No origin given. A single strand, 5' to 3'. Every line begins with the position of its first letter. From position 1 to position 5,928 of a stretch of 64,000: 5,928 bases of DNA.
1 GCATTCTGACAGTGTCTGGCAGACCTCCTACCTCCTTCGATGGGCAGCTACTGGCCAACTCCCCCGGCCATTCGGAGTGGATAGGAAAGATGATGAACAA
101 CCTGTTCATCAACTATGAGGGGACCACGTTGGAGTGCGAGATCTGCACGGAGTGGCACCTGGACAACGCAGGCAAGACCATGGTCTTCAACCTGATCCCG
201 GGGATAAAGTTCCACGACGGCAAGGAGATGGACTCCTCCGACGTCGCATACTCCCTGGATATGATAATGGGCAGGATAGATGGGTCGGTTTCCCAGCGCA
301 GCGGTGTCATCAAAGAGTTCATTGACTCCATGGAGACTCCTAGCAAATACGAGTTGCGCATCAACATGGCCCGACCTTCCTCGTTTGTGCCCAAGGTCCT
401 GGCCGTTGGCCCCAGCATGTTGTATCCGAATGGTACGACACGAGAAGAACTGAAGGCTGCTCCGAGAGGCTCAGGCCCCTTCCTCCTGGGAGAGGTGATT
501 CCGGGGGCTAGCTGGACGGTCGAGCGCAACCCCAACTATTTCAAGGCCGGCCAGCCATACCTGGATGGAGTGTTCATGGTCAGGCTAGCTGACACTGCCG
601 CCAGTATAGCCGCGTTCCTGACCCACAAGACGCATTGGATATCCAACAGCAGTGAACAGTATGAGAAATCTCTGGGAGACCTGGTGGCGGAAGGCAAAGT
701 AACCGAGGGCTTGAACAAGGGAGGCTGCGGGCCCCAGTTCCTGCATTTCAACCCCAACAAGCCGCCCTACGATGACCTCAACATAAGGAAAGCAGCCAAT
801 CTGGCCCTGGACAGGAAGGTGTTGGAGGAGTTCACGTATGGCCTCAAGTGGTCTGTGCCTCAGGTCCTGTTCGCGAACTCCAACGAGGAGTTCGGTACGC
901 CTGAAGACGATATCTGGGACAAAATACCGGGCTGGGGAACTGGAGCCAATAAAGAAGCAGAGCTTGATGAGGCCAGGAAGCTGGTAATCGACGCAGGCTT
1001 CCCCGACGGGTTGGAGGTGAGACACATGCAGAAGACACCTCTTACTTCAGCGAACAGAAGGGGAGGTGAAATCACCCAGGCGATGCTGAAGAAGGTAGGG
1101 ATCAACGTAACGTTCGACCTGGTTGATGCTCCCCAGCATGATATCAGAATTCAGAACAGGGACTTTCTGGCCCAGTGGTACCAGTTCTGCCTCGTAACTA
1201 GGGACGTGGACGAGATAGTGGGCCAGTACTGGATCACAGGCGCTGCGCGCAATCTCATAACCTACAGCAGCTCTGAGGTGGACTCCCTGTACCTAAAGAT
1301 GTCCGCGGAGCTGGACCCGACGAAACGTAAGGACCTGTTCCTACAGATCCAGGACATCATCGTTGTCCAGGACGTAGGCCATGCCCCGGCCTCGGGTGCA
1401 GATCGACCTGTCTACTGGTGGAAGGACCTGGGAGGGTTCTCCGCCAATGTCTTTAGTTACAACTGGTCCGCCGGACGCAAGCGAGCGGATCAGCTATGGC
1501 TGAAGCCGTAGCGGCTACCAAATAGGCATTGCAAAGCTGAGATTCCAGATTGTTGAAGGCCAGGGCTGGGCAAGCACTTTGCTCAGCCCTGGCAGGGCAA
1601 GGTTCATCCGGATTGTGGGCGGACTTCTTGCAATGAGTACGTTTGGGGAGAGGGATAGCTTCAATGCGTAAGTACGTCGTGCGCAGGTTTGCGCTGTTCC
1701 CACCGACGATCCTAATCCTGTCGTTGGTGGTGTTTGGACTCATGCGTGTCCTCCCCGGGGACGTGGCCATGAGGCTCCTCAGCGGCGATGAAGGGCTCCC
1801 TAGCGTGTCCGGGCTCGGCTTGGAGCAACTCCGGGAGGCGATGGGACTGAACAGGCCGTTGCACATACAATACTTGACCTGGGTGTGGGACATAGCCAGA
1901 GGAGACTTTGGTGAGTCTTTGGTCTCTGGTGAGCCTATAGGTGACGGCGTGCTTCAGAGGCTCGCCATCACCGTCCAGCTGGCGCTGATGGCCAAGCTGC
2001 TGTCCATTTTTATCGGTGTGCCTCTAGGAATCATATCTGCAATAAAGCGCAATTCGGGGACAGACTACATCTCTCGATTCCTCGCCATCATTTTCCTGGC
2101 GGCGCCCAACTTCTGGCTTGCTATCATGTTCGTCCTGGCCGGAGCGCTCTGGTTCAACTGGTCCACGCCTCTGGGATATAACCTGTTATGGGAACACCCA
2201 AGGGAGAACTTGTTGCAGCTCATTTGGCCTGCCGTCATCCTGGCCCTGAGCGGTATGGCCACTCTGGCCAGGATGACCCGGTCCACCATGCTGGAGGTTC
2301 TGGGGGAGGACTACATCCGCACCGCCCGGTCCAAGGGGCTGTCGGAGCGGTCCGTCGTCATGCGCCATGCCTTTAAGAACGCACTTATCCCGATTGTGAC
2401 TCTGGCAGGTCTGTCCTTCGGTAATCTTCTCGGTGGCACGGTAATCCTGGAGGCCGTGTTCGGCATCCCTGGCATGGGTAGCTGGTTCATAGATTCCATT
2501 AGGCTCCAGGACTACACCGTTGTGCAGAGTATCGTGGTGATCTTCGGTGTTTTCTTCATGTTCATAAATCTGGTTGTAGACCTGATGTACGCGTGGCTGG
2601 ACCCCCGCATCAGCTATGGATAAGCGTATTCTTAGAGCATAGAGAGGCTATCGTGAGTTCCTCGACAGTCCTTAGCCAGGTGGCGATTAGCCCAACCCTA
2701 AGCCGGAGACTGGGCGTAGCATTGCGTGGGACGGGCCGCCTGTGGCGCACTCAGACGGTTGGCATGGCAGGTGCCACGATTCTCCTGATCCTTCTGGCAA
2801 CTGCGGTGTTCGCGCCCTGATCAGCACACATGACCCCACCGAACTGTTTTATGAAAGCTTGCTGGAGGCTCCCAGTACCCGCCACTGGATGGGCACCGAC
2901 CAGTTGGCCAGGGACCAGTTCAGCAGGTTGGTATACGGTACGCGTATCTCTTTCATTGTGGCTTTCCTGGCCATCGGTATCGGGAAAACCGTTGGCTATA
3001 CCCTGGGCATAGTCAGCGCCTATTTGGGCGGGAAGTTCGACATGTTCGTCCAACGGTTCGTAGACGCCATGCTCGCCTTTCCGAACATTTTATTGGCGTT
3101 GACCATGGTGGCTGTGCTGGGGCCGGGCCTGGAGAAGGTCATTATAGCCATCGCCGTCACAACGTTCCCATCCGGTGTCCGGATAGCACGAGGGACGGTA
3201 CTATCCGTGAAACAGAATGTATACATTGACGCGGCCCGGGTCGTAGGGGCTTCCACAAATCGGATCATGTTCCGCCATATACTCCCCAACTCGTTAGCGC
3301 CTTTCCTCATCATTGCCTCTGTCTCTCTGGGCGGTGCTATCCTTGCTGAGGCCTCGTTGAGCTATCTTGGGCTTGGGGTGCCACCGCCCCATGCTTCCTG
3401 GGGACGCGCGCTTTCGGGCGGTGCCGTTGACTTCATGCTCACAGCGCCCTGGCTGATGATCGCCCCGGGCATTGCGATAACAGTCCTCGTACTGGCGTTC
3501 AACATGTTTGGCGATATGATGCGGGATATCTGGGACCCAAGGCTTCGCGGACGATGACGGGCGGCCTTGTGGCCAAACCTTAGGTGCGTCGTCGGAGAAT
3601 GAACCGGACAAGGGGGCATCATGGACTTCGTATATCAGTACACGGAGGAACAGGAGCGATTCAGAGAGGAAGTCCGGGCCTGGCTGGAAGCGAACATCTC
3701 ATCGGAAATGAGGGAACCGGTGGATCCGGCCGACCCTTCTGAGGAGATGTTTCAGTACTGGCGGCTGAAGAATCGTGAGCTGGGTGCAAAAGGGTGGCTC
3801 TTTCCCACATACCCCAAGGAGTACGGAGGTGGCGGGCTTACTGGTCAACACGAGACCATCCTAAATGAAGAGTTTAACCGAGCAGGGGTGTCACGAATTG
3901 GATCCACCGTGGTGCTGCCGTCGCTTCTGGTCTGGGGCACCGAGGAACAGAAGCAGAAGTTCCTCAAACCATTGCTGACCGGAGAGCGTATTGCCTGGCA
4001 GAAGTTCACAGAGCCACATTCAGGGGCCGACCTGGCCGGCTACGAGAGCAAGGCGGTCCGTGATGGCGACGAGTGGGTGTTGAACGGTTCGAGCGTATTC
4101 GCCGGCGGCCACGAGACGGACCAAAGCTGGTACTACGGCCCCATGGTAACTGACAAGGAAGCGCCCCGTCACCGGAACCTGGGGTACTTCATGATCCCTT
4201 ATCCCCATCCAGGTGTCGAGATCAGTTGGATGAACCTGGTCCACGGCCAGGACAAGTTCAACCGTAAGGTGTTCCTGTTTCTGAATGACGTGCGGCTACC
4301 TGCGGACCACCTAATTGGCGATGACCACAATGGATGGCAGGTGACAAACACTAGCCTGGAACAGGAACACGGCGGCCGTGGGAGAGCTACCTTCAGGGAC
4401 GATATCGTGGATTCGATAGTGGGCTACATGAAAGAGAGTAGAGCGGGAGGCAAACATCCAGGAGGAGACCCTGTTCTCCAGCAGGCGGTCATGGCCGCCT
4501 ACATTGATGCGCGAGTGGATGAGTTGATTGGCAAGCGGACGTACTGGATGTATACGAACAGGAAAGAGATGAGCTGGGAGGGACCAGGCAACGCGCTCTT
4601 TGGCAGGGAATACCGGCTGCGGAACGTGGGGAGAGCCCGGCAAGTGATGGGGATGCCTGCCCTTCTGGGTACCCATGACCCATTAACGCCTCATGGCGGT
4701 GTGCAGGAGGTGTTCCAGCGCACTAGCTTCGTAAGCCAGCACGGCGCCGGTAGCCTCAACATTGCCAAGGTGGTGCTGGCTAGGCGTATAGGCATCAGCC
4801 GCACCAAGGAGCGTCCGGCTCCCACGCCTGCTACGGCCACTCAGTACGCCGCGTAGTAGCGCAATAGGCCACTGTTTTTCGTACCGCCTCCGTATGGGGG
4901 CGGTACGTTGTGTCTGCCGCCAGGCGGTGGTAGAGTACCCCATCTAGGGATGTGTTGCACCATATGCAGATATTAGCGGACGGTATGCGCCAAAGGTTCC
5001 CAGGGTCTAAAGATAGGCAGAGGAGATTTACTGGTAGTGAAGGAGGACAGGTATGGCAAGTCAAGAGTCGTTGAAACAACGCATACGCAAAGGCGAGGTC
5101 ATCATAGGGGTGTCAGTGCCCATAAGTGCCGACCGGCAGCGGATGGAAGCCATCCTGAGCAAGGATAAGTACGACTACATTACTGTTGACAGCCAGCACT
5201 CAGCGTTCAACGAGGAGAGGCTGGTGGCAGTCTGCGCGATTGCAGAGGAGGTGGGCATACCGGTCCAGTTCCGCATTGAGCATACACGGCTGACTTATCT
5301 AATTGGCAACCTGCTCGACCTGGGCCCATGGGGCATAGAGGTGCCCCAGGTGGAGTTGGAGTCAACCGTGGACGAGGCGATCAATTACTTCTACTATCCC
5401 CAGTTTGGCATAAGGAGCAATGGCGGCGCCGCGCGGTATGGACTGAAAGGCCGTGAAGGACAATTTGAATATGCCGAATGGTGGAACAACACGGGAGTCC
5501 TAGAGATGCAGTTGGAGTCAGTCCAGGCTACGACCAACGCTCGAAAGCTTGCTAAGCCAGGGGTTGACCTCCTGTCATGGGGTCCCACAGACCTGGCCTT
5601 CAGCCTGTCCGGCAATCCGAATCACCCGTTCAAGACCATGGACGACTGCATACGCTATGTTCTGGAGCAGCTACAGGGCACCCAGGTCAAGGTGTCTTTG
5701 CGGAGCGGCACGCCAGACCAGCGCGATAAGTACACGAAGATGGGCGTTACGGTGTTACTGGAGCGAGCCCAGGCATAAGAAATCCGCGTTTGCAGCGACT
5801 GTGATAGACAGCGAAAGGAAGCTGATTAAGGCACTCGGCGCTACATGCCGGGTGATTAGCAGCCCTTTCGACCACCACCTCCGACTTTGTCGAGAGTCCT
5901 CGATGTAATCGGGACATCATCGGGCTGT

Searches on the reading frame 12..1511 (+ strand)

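Call 52: search_protein_families(library=pfam, proteins=[window:12-1511:+], max_evalue=0.00001)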
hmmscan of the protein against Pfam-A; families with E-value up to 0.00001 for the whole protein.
window:12-1511:+ (499 aa): 1 family
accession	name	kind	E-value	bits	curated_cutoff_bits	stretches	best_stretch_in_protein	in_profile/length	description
PF00496.27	SBP_bac_5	-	1.1e-49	169.9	32.4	1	43-408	5-362/368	Bacterial extracellular solute-binding proteins, family 5 Middle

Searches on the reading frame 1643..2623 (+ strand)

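Call 52: search_protein_families(library=pfam, proteins=[window:1643-2623:+], max_evalue=0.00001)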
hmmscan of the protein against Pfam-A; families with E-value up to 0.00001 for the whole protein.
window:1643-2623:+ (326 aa): 2 families
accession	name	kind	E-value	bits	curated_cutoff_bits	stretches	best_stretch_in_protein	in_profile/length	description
PF00528.27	BPD_transp_1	-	2.6e-43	148.3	26.4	1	125-324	1-183/184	Binding-protein-dependent transport system inner membrane component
PF19300.4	BPD_transp_1_N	-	1.1e-07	32.4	23.8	1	8-87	1-75/114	Binding-prot-dependent transport system membrane comp, N-term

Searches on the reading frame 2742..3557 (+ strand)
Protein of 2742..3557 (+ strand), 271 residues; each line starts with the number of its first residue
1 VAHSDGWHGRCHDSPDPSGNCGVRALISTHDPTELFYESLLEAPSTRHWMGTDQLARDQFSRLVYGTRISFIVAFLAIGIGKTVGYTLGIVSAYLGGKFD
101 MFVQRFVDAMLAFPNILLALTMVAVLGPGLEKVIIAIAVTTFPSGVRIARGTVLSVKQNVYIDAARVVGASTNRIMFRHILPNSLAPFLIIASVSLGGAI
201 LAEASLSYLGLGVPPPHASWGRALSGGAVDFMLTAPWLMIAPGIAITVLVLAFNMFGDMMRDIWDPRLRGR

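Call 52: search_protein_families(library=pfam, proteins=[window:2742-3557:+], max_evalue=0.00001)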
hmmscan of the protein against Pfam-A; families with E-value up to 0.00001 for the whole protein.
window:2742-3557:+ (271 aa): 1 family
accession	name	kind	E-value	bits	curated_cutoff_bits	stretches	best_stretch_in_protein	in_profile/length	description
PF00528.27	BPD_transp_1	-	3e-28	99.2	26.4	1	85-269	1-183/184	Binding-protein-dependent transport system inner membrane component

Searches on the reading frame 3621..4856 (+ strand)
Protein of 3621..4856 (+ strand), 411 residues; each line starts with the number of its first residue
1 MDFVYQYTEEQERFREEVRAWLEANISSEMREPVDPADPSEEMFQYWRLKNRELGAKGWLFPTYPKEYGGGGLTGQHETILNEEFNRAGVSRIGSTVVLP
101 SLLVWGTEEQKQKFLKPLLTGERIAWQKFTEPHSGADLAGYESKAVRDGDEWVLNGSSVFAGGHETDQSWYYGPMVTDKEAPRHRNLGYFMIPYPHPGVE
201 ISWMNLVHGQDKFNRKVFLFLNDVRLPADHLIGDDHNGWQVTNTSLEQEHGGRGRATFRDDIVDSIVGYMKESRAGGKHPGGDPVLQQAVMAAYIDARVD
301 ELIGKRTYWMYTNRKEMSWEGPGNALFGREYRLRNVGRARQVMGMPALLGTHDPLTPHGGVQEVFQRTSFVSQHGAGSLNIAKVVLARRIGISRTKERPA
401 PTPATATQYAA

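Call 52: search_protein_families(library=pfam, proteins=[window:3621-4856:+], max_evalue=0.00001)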
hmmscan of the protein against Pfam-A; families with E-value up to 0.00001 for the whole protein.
window:3621-4856:+ (411 aa): 2 families
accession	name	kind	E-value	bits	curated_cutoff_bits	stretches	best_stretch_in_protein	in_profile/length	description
PF02771.21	Acyl-CoA_dh_N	-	9.2e-20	71.5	22.9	1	8-122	1-113/113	Acyl-CoA dehydrogenase, N-terminal domain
PF02770.24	Acyl-CoA_dh_M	-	1.7e-07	31.7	33.3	1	129-212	4-86/97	Acyl-CoA dehydrogenase, middle domain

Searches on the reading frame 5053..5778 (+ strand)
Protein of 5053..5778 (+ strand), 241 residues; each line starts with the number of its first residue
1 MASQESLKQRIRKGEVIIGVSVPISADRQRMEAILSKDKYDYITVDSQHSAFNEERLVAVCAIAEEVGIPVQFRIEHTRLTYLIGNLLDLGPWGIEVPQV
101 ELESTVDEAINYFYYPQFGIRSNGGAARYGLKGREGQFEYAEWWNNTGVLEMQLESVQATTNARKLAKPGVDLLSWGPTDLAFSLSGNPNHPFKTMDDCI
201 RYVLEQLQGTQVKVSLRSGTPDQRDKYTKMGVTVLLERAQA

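Call 52: search_protein_families(library=pfam, proteins=[window:5053-5778:+], max_evalue=0.00001)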
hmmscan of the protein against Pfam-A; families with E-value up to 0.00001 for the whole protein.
window:5053-5778:+ (241 aa): 1 family
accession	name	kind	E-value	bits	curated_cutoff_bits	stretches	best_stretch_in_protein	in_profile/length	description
PF03328.21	HpcH_HpaI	-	1.8e-09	37.6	25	1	26-204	8-177/221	HpcH/HpaI aldolase/citrate lyase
